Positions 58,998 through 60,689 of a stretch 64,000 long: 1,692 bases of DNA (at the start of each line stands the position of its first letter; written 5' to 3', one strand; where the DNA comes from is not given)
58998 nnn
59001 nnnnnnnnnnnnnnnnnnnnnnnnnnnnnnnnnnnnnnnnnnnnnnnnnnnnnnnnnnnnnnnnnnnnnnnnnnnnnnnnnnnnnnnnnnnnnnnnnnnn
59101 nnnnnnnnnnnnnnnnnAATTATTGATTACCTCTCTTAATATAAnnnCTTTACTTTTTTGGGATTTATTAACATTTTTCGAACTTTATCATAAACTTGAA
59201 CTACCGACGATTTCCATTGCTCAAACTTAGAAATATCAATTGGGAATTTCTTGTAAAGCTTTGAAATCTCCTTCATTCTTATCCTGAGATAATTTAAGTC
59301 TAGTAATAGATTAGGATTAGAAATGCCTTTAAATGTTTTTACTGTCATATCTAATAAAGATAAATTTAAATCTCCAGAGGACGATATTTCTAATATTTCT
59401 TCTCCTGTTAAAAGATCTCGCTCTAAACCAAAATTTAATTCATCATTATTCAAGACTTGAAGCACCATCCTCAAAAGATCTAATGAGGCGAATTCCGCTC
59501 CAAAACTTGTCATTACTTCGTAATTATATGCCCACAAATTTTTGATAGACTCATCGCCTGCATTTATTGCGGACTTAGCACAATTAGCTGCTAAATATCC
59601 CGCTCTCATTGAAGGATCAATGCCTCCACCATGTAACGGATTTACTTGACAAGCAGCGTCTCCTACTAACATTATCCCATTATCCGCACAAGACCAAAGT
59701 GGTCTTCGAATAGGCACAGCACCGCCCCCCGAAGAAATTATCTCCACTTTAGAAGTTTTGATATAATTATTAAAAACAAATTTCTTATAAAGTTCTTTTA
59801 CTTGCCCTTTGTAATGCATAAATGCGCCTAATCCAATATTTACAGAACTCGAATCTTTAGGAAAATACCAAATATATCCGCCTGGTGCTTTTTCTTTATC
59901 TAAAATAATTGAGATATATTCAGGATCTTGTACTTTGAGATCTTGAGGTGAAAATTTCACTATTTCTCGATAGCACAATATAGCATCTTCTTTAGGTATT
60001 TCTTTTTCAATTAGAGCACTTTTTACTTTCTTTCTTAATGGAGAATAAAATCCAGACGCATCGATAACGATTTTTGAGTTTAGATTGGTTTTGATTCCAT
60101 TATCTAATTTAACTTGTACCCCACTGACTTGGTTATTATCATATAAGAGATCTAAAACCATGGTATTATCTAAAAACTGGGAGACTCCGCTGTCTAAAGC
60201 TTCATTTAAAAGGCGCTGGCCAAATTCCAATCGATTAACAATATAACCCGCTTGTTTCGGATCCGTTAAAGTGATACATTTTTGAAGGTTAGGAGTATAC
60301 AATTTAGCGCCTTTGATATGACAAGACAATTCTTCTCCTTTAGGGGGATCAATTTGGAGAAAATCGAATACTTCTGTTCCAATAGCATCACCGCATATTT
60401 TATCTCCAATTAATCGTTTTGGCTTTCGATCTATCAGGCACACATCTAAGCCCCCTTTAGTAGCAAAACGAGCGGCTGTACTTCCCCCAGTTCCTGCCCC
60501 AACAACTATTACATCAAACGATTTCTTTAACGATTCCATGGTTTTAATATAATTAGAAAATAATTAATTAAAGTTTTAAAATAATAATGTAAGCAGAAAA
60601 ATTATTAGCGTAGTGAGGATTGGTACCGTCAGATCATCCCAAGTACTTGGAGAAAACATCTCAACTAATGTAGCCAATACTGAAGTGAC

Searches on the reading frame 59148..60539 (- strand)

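Call 23: search_protein_families(library=pfam, proteins=[window:59148-60539:-], max_evalue=0.0001)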
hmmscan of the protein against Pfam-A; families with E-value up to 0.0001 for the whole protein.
window:59148-60539:- (464 aa): 10 families
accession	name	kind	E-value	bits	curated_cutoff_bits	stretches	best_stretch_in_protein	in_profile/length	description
PF22578.2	GGR_cat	-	3.6e-18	65.6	27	1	187-275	3-88/88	Geranylgeranyl reductase catalytic domain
PF01494.25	FAD_binding_3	-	1.5e-11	44.6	22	1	8-313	2-310/349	FAD binding domain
PF00890.30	FAD_binding_2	-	9.7e-11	41.9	20.4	0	9-41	1-33/414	FAD binding domain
PF12831.13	FAD_oxidored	-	2.2e-09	37.6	27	1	9-163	1-145/416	FAD dependent oxidoreductase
PF01266.30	DAO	-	3.4e-09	37.1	27.9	0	9-39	1-31/353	FAD dependent oxidoreductase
PF04820.20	Trp_halogenase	-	1.1e-06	28.2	21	0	88-308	142-341/458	Tryptophan halogenase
PF13450.12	NAD_binding_8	-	6.3e-06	26.8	21.9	0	12-40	1-29/68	NAD(P)-binding Rossmann-like domain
PF01946.23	Thi4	-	8.4e-06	25.6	26.2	0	8-39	18-50/235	Thi4 family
PF07992.20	Pyr_redox_2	-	3.2e-05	23.9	26.1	1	8-49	1-42/291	Pyridine nucleotide-disulphide oxidoreductase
PF01134.28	GIDA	-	5e-05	23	22.1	0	9-55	1-46/391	Glucose inhibited division protein A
